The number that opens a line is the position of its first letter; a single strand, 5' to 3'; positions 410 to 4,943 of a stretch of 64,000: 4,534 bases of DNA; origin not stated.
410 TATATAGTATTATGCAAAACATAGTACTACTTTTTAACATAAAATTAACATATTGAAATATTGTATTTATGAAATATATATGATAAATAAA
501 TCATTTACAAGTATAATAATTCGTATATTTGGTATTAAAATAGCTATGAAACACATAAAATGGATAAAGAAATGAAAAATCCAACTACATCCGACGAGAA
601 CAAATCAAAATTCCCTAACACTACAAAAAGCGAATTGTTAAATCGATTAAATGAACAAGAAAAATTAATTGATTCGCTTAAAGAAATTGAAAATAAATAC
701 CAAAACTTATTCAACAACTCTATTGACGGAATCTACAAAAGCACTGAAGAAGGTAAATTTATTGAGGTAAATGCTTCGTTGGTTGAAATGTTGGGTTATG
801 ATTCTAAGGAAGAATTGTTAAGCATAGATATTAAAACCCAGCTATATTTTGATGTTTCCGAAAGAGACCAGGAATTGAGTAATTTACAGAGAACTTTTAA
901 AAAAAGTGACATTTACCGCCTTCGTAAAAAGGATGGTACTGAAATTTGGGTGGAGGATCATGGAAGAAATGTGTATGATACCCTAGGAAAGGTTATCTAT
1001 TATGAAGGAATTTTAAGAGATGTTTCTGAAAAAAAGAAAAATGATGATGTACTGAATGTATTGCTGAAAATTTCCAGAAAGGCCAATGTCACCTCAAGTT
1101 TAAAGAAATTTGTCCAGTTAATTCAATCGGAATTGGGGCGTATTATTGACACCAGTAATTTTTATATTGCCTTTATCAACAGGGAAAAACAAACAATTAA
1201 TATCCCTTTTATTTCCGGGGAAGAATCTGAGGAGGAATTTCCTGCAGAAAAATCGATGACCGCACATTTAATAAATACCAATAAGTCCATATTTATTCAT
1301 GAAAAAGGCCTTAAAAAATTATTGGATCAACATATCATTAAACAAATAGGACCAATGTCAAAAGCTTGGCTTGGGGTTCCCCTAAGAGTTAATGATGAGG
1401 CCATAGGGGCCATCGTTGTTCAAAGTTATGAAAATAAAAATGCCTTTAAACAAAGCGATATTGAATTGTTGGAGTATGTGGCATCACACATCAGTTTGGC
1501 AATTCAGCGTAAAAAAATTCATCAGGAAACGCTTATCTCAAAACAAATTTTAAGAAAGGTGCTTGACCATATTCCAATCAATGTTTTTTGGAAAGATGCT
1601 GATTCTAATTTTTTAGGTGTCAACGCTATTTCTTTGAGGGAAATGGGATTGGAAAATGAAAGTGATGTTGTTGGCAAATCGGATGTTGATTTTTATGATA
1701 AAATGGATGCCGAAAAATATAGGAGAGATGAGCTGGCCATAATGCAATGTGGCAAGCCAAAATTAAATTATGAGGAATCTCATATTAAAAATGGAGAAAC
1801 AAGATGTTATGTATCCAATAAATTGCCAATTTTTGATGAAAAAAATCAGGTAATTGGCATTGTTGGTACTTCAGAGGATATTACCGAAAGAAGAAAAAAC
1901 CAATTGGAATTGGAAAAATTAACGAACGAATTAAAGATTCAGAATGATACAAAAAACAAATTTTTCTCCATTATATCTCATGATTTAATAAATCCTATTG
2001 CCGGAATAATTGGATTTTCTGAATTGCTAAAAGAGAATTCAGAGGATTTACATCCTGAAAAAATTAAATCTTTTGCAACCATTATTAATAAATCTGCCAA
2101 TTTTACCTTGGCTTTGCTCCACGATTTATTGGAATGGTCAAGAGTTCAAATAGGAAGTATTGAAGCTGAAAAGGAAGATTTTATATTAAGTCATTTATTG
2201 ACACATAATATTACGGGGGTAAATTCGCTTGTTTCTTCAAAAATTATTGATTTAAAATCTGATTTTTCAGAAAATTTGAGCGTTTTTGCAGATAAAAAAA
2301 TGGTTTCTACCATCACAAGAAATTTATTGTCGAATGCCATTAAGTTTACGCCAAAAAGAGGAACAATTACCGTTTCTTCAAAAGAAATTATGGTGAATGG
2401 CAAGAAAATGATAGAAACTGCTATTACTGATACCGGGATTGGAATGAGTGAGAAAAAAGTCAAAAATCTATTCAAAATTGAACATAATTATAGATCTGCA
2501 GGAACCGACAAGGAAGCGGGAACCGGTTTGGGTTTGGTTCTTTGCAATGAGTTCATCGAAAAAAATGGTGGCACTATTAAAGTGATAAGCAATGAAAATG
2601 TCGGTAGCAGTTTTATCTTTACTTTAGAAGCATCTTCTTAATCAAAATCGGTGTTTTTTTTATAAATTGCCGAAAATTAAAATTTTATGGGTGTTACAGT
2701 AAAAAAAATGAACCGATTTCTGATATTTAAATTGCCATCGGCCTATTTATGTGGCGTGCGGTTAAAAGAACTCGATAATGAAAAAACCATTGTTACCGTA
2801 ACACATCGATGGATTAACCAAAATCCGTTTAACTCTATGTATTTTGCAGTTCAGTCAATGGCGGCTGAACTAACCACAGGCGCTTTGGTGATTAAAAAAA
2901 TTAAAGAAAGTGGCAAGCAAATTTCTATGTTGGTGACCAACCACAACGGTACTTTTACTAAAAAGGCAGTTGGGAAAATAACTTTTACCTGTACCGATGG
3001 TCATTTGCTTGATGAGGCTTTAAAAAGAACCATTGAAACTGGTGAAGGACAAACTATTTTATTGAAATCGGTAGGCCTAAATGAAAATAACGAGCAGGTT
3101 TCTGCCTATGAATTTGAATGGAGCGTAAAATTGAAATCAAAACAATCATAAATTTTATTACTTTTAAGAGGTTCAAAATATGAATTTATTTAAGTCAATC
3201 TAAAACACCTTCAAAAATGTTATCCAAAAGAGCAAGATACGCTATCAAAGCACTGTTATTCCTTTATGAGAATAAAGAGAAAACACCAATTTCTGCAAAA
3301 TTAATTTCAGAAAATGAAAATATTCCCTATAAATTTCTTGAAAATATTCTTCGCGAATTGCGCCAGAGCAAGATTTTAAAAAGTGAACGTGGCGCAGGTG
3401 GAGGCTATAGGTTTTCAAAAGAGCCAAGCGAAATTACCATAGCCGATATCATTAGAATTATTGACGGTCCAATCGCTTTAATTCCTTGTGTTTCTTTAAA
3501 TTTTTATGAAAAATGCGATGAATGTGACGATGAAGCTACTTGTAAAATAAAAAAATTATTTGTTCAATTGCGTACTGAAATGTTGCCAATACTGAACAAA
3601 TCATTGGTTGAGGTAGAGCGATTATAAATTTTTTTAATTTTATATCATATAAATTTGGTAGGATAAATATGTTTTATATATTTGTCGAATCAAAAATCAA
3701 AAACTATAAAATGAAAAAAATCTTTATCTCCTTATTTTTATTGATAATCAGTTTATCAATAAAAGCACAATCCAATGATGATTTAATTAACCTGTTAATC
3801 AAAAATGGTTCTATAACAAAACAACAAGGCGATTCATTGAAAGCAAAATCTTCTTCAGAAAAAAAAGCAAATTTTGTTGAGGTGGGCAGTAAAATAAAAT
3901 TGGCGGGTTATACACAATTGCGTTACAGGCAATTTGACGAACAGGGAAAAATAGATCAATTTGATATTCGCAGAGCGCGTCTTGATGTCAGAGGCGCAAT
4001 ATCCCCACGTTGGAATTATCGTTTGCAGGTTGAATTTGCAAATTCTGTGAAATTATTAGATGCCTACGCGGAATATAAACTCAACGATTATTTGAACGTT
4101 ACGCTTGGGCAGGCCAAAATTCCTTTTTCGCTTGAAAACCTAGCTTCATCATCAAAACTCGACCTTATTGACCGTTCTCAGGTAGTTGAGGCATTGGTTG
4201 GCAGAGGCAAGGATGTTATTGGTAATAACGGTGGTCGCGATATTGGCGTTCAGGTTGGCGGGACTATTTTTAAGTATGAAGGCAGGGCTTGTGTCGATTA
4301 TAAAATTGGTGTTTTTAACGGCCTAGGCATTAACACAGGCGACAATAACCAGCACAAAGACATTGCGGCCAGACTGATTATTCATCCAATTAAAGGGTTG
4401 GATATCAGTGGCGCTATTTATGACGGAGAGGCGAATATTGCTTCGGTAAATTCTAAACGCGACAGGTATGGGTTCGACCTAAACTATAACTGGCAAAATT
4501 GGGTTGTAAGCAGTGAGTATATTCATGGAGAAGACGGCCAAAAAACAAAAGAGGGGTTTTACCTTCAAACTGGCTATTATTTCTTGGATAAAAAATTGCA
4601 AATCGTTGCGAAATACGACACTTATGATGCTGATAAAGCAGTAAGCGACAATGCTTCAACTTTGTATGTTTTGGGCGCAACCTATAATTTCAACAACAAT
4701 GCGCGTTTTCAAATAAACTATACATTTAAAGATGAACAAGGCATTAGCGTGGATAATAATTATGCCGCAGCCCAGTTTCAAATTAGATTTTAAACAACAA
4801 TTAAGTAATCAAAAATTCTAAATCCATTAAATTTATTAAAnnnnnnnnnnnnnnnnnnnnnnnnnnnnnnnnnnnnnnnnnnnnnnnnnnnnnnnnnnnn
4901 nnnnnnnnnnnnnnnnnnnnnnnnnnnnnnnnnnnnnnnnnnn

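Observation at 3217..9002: Rrf2-porin-PstS*-peroxiredoxin-PstCAB: candidate sulfur-starvation oxyanion (sulfate/thiosulfate) importer that looks like a phosphate transporter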

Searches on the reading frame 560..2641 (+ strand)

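Call 81: search_protein_families(library=ncbifam, proteins=[window:560-2641:+], max_evalue=1e-8)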
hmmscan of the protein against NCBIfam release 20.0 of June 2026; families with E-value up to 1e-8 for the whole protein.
window:560-2641:+ (693 aa): 64 families (the best 25 are shown)
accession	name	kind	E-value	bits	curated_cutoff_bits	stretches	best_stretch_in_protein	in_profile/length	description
NF008302.0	PRK11091.1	equivalog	5.1e-48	163.9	838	1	314-691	139-505/779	aerobic respiration two-component sensor histidine kinase ArcB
NF047874.1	MASE3_PAS_HK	subfamily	1.4e-46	159.6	560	1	315-691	251-625/655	MASE3 domain-containing sensor histidine kinase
NF046044.1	PnpS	equivalog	1.7e-45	155.7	400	1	289-689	16-389/390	two-component system histidine kinase PnpS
NF053520.1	HK_Porph_FimS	equivalog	3.7e-44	151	600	1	455-690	384-616/618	sensor histidine kinase FimS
TIGR02956.1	TMAO_torS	equivalog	1.4e-39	136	676.5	1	462-690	461-681/967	TMAO reductase system sensor histidine kinase/response regulator TorS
NF041947.1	LuxQ_Vibrio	equivalog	1.3e-36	125.8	1200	1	422-689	430-694/843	quorum-sensing autoinducer 2 sensor kinase/phosphatase LuxQ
NF008318.0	PRK11107.1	equivalog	1e-33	116.5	890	1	464-690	292-517/920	two-component sensor histidine kinase BarA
NF006800.0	PRK09303.1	equivalog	2.3e-33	115.7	342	1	441-689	127-375/383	histidine kinase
NF041880.1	EPS_EpsF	equivalog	3.9e-33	114.7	900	1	327-685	142-485/492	response regulator EpsF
NF045595.1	HK_scytonemin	equivalog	6e-33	114.1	865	1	404-689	350-633/637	scytonemin biosynthesis sensor histidine kinase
NF038297.2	hybrid_HK_HrmK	equivalog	1.6e-32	112.9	725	1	439-689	209-455/607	hybrid histidine kinase/response regulator HrmK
TIGR02966.1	phoR_proteo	equivalog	3.2e-32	111.8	334.2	1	458-688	107-332/333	phosphate regulon sensor histidine kinase PhoR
NF033092.0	HK_WalK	equivalog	1.1e-30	106.8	725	1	451-689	359-592/594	cell wall metabolism sensor histidine kinase WalK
NF008099.0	PRK10841.1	equivalog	6.8e-30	103.5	920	1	440-687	445-686/949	two-component system sensor histidine kinase RcsC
NF041832.1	near_NosP_CTERM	subfamily_domain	1.3e-28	100.1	400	1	462-689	4-223/370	NahK/ErcS family hybrid sensor histidine kinase/response regulator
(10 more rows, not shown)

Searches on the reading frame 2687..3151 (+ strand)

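Call 3: search_protein_families(library=pfam, proteins=[window:2687-3151:+])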
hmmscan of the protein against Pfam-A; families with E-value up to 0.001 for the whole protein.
window:2687-3151:+ (154 aa): 1 family
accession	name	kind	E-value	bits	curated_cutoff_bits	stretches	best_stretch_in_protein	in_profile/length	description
PF14539.12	DUF4442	-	5.4e-07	30.3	25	1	9-145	6-130/132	Domain of unknown function (DUF4442)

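Call 4: search_protein_families(library=ncbifam, proteins=[window:2687-3151:+])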
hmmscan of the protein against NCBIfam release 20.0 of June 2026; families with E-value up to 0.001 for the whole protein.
window:2687-3151:+ (154 aa): 0 families

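Call 81: search_protein_families(library=ncbifam, proteins=[window:2687-3151:+], max_evalue=1e-8)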
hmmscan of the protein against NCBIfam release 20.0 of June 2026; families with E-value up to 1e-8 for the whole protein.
window:2687-3151:+ (154 aa): 0 families

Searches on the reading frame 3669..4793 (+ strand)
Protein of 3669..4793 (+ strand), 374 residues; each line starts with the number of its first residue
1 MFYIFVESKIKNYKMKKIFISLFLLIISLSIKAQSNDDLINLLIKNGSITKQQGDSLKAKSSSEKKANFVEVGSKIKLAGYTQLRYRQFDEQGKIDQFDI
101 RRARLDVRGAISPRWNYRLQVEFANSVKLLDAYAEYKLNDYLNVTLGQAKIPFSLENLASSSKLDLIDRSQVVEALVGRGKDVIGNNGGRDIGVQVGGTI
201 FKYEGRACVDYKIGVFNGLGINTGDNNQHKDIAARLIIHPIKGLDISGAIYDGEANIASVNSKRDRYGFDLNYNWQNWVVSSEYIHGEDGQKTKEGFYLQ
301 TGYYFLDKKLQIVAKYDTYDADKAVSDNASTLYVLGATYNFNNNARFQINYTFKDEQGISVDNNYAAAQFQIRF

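Call 3: search_protein_families(library=pfam, proteins=[window:3669-4793:+])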
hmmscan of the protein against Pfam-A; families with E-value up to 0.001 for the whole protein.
window:3669-4793:+ (374 aa): 2 families
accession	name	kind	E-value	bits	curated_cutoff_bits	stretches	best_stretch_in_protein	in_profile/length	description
PF07396.17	Porin_O_P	-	6.2e-22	78.8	20.9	1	86-238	14-163/370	Phosphate-selective porin O and P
PF13609.12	Porin_4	-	3.6e-06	27.4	27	1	183-356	128-307/310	Gram-negative porin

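Call 4: search_protein_families(library=ncbifam, proteins=[window:3669-4793:+])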
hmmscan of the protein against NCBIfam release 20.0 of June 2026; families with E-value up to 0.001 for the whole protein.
window:3669-4793:+ (374 aa): 1 family
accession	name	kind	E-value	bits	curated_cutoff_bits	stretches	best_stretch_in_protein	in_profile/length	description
NF040900.1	porin_ExtI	equivalog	8.5e-12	44.6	150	1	126-227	112-200/403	selenite/tellurite reduction operon porin ExtI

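Call 84: search_solved_structures(query=window:3711-4793:+, max_evalue=1, show_alignments=1)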
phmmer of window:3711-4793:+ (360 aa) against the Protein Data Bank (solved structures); distinct sequences matched with E-value up to 1: 0.
